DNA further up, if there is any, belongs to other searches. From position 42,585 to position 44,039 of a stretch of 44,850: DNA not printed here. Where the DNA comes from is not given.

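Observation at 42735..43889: AT-rich 384-aa orphan gene between the tail-fibre module and attR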

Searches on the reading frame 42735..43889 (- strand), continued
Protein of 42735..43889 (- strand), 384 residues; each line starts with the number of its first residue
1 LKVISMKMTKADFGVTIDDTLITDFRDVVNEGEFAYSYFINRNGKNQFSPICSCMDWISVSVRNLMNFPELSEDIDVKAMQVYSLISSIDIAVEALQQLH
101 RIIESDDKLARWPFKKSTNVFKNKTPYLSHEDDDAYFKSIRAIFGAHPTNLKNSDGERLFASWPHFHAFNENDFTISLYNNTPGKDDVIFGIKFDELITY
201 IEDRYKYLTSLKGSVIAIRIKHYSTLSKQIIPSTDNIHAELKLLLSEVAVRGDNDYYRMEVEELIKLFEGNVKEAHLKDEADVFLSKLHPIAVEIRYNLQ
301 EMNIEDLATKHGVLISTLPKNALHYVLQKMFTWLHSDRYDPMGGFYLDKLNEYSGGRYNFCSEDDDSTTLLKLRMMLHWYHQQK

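Call 42: fold_search(model_id=the predicted structure, library=pdb)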
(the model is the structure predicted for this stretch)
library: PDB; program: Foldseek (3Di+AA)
matches with E <= 10: 279; with E <= 0.001: 0
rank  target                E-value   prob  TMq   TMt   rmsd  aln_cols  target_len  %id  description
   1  9jro_A                2.0e-01  0.20  0.19  0.19  29.3       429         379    9  Structural Insights into Selective Antagonism of PF04418948 and EP2 Prostaglandin Receptor (released 2025-10-22)
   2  8t1v                  2.0e-01  0.18  0.18  0.19  25.1       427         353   12  Crystal structure of orphan G protein-coupled receptor 6 with bound inverse agonist 3h (released 2024-12-04)
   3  7pp1                  2.5e-01  0.16  0.18  0.19  26.7       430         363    8  Crystal structure of the P2Y12 receptor in complex with the inverse agonist selatogrel. (released 2022-11-02)
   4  8iep_C                3.1e-01  0.08  0.11  0.14  26.2       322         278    8  Cryo-EM structure of GPR156C/D of G-protein free GPR156 (local refine) (released 2024-02-14)
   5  8ieb_A                3.1e-01  0.08  0.10  0.13  25.7       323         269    8  Cryo-EM structure of GPR156 of GPR156-miniGo-scFv16 complex (local refine) (released 2024-02-14)
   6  8tf5                  3.5e-01  0.20  0.21  0.21  26.4       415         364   12  Crystal structure of orphan G protein-coupled receptor 6, pseudoapo form (released 2024-12-04)
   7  9j05_A                4.2e-01  0.13  0.19  0.19  26.0       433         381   11  Apo state purinergic receptor P2Y14-BRIL/PPTN/1B3 Fab-4/9Glue (released 2025-08-06)
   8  6os2_A                4.4e-01  0.10  0.15  0.15  28.1       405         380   12  Structure of synthetic nanobody-stabilized angiotensin II type 1 receptor bound to TRV026 (released 2020-02-19)
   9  8jd3_2                4.6e-01  0.16  0.17  0.10  25.7       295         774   11  Cryo-EM structure of Gi1-bound mGlu2-mGlu3 heterodimer (released 2023-06-21)
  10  9lqy_A                4.6e-01  0.13  0.15  0.18  25.2       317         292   11  Cryo-EM structure of the AMG986-bound state 2a of APLNR homodimer (released 2026-02-04)
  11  9lr2_R                4.8e-01  0.09  0.12  0.14  28.4       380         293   11  Cryo-EM structure of the JN241-9-bound APLNR dimer-Gi complex (released 2026-02-04)
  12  9lr1_R                5.3e-01  0.08  0.13  0.15  28.5       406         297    8  Cryo-EM structure of the JN241-9-bound APLNR monomer-Gi complex (released 2026-02-04)
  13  5xpr                  5.3e-01  0.08  0.14  0.13  25.6       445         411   11  Human endothelin receptor type-B in complex with antagonist bosentan (released 2017-08-16)
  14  9lqx_A                5.5e-01  0.12  0.16  0.20  24.5       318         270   11  Cryo-EM structure of the JN241-9-bound state 1c of APLNR homodimer (released 2026-02-04)
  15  8ynt_R                5.8e-01  0.13  0.19  0.19  27.9       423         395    9  Cryo-EM structure of SNAP-94847-bound MCHR1, S2 state (released 2024-12-18)
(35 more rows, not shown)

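Call 44: search_protein_families(library=ncbifam, proteins=[L008:5430-5996:+], max_evalue=1)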
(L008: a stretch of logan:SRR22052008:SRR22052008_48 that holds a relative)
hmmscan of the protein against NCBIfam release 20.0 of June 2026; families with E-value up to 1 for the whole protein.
L008:5430-5996:+ (188 aa): 0 families

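Call 54: search_protein_representatives(alignment_id=A1)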
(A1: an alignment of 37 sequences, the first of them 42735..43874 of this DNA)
Query: 37 sequences, 375 profile positions. Proteins with E-value up to 0.001 (for the whole library): 649; up to 1e-10: 456; up to 1e-30: 219. The best 150 are listed.
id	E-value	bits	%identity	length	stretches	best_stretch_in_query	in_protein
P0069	6.2e-149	512.6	-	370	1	1-371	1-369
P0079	5.1e-148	509.6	-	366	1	8-371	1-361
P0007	7.9e-148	509.0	-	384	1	1-374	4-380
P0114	2.0e-139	481.3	-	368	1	11-373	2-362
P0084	3.2e-134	464.2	-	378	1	10-372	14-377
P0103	1.1e-132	459.1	-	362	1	8-373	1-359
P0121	2.8e-127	441.4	-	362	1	8-371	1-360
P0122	2.5e-126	438.2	-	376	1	11-373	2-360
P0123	4.9e-125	434.0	-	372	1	13-370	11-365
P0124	5.9e-125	433.7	-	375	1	11-370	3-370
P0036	4.9e-123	427.4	-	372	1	10-373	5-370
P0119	1.9e-122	425.5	-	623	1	5-371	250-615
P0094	2.9e-122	424.9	-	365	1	11-370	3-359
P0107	1.7e-111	389.4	-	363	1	13-371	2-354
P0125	2.3e-109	382.4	-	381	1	12-366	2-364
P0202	5.2e-68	246.3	-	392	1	6-372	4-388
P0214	1.3e-62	228.6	-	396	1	8-323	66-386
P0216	5.4e-62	226.5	-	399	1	15-341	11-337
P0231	1.0e-55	205.9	-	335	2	16-243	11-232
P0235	8.6e-55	202.8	-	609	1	17-325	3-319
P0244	4.6e-52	193.9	-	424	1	19-327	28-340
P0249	1.7e-49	185.4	-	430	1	28-307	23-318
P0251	2.8e-49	184.7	-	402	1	17-325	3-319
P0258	3.1e-48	181.2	-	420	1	28-306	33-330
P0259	8.4e-48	179.8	-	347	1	98-351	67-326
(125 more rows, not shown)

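Call 55: search_protein_families(library=pfam, proteins=[P0235, P0249, P0258, P0244, P0214, P0259, P0251, P0216, P0202, P0231], max_evalue=0.01)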
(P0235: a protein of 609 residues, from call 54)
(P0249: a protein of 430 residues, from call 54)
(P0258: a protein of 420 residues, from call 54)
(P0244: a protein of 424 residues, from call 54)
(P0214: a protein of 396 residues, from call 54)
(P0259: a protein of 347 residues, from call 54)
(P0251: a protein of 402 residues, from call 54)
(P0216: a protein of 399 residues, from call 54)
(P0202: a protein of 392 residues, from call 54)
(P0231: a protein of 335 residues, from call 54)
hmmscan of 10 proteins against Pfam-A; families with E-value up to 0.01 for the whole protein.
P0235 (609 aa): 1 family
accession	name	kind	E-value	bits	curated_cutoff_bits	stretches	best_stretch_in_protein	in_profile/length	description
PF20217.3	DUF6577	-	6.5e-37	127.6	27.8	1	405-587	1-189/204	Family of unknown function (DUF6577)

P0249 (430 aa): 0 families

P0258 (420 aa): 0 families

P0244 (424 aa): 0 families

P0214 (396 aa): 0 families

P0259 (347 aa): 0 families

P0251 (402 aa): 0 families

P0216 (399 aa): 0 families

P0202 (392 aa): 0 families

P0231 (335 aa): 0 families

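Call 64: search_protein_families(library=pfam, alignment_id=A3, max_evalue=1)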
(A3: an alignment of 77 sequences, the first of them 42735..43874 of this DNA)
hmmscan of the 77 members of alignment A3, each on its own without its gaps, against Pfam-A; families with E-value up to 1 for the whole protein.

A. member 1, window:42735-43874:- (379 aa): 1 family
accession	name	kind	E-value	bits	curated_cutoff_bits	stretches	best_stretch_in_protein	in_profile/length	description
PF04945.19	YHS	-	0.19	12.2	30.3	1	335-358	3-30/47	YHS domain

B. families by the number of members that match (of 77 scanned): 72 families (the first 25 are shown)
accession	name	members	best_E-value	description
PF19133.5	DUF5816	5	0.0054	Family of unknown function (DUF5816)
PF08785.16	Ku_PK_bind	3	0.00019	Ku C terminal domain like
PF03791.18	KNOX2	2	0.071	KNOX2 domain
PF20280.3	CTD4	1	0.00036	C-terminal domain 4 of the ABC-three component (ABC-3C) systems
PF21394.3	Beta-ketacyl_N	1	0.0008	Beta-ketoacyl synthase-like, N-terminal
PF21346.3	PcRGLX_3rd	1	0.0019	PcRGLX-like protein C-terminal alpha/alpha toroid domain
PF12668.12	DUF3791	1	0.0044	Protein of unknown function (DUF3791)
PF12295.13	Symplekin_C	1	0.005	Symplekin tight junction protein C terminal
PF11505.13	DUF3216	1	0.0057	Protein of unknown function (DUF3216)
PF08706.16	D5_N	1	0.0068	D5 N terminal like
PF20971.2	MASE12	1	0.0082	MASE12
PF24571.2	HEAT_SCC3-SA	1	0.012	Cohesin subunit SCC3/SA, HEAT-repeats domain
PF03114.23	BAR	1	0.013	BAR domain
PF09921.14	DUF2153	1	0.014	Uncharacterized protein conserved in archaea (DUF2153)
PF17958.7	EF-hand_13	1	0.015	EF-hand domain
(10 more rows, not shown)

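Call 65: search_protein_families(library=padloc, alignment_id=A3, max_evalue=1)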
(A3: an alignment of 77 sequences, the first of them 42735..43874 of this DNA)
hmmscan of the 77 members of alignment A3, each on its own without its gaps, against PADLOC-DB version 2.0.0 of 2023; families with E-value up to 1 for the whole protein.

A. member 1, window:42735-43874:- (379 aa): 0 families

B. families by the number of members that match (of 77 scanned): 16 families
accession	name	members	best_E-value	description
PDLC02945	RT_III-A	1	3.5e-07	-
PDLC02942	RT_III-A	1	1.3e-06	-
PDLC02943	RT_III-A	1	0.00012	-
PDLC02946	RT_III-A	1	0.00017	-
PDLC03795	RTasSLATT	1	0.0021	DRT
PDLC00862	E2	1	0.0049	E2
PDLC00783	Cyclase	1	0.0051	oligonucleotide-cyclase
PDLC00336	PtuB1|PtuB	1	0.006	Unknown function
PDLC02960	RT-Protease_XI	1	0.0077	single gene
PDLC04013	PD-Lambda-5_A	1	0.0086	-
PDLC02959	RT-Protease_XI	1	0.02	single gene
PDLC04917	PDC-S12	1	0.021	-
PDLC02072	Cas2_II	1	0.024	-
PDLC02941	RT_II-A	1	0.043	-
PDLC02323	AbiEii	1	0.051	AbiEii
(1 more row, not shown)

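Call 71: find_related_loci(query=A1, collection=viral_contigs, flank=8000)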
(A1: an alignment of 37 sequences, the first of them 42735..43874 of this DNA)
Query A1 (379 aa) in viral_contigs; peptide patterns used: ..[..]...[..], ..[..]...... (x = any residue, [..] = any of these).
31 stretches matched a pattern; 6 encode a relative of the query (tblastn E <= 1e-3); 6 distinct loci.
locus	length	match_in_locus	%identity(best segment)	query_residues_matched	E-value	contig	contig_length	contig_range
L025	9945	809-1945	72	1-379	0e+0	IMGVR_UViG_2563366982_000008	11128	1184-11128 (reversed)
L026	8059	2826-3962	71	1-379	0e+0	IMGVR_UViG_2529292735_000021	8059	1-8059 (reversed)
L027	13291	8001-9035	28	12-334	5e-23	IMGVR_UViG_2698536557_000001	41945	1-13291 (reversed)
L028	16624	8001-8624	30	12-206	1e-20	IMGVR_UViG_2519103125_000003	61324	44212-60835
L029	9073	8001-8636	31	12-210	1e-20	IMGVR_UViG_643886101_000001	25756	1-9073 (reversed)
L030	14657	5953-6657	28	12-226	8e-14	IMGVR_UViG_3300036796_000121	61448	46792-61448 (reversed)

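Call 72: find_related_loci(query=A1, collection=genome_contigs, flank=8000)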
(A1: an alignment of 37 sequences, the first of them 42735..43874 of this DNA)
Query A1 (379 aa) in genome_contigs; peptide patterns used: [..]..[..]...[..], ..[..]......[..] (x = any residue, [..] = any of these).
112 stretches matched a pattern; 65 encode a relative of the query (tblastn E <= 1e-3); 64 distinct loci.
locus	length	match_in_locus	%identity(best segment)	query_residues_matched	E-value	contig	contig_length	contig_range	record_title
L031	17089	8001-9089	52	8-373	2e-111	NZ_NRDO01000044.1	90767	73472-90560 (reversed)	Citrobacter sp. NCU1 contig_44, whole genome shotgun sequence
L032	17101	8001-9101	45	7-373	1e-100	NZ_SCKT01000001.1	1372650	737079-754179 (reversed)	Pantoea dispersa strain DSM 30073 Scaffold1, whole genome shotgun sequence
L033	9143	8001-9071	41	11-372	3e-86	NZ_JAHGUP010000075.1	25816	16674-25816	Vibrio anguillarum strain DSM 21597 DSM21597_trimmed_(paired)_contig_75, whole genome shotgun sequence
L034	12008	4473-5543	41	11-372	1e-85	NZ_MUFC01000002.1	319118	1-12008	Salinivibrio sharmensis strain DSM 18182 scaffold2.1, whole genome shotgun sequence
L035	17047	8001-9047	40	19-372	1e-83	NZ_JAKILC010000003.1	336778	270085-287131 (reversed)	Shewanella marinintestina strain LMG 21403 contig00003, whole genome shotgun sequence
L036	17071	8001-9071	40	11-372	3e-83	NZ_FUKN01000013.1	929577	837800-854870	Psychrobacter sp. JB385, whole genome shotgun sequence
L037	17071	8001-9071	40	11-372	7e-83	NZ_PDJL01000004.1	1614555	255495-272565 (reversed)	Vibrio sp. ES.051 Ga0070026_14, whole genome shotgun sequence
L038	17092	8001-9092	39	4-372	6e-82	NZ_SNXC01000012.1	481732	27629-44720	Marinomonas balearica strain CECT 7378 Ga0244613_104, whole genome shotgun sequence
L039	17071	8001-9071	39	11-372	9e-81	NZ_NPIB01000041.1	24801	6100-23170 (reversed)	Photobacterium carnosum strain TMW 2.2021 Photobacterium_carnosum_TMW_22021_contig41, whole genome shotgun sequence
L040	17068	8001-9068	40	12-372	1e-80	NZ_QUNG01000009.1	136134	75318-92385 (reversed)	Marinomonas pollencensis strain CECT 7375 Ga0244612_109, whole genome shotgun sequence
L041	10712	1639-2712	39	10-372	7e-79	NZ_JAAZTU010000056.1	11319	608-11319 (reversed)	Vibrio aestuarianus strain LMG 7909 NODE_56_length_11319_cov_9.663510, whole genome shotgun sequence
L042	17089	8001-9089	39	10-377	4e-78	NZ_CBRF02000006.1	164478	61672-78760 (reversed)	Psychromonas sp. SP041, whole genome shotgun sequence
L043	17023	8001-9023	40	9-355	2e-78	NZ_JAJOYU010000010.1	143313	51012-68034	Rheinheimera soli strain BD-d46 10, whole genome shotgun sequence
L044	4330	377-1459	40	12-372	2e-76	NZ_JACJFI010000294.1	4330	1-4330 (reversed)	Shewanella sp. SG41-4 NODE_294_length_4330_cov_2.5, whole genome shotgun sequence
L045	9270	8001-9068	39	11-372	1e-75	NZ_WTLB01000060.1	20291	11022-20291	Pseudoalteromonas sp. Z1A8 Scaffold60, whole genome shotgun sequence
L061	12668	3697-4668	28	16-334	5e-32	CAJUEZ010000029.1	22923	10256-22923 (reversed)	MAG TPA_asm: uncultured Clostridia bacterium isolate MGBC128762 genome assembly, contig: MGBC128762.29, whole genome sho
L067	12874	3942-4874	28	17-335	3e-28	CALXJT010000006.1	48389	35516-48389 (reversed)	MAG: uncultured Clostridia bacterium isolate BRZ_CS__bin99 genome assembly, contig: BRZ_CS__NODE_1147_length_48389_cov_1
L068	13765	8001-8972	27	16-334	7e-28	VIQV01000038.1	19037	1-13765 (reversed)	Lachnospiraceae bacterium MD329 10_Assembly.final.scaffolds_scaffold27.1, whole genome shotgun sequence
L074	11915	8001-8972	27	16-334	1e-27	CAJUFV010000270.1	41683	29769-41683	MAG TPA_asm: uncultured Clostridia bacterium isolate MGBC132292 genome assembly, contig: MGBC132292.270, whole genome sh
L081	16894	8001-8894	25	37-348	2e-18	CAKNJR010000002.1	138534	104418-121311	MAG TPA_asm: uncultured Clostridium sp. isolate ERR3414574_bin.27_metaWRAP_v1.1_MAG genome assembly, contig: NODE_120_le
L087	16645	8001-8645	29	41-251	6e-16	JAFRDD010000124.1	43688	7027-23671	MAG: Clostridia bacterium isolate RGIG2387 Goat_Ileum-4__c223655, whole genome shotgun sequence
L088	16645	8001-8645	28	41-251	8e-16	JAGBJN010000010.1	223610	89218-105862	MAG: Clostridia bacterium isolate RGIG9176 Water_deer_Reticulum-5__c333, whole genome shotgun sequence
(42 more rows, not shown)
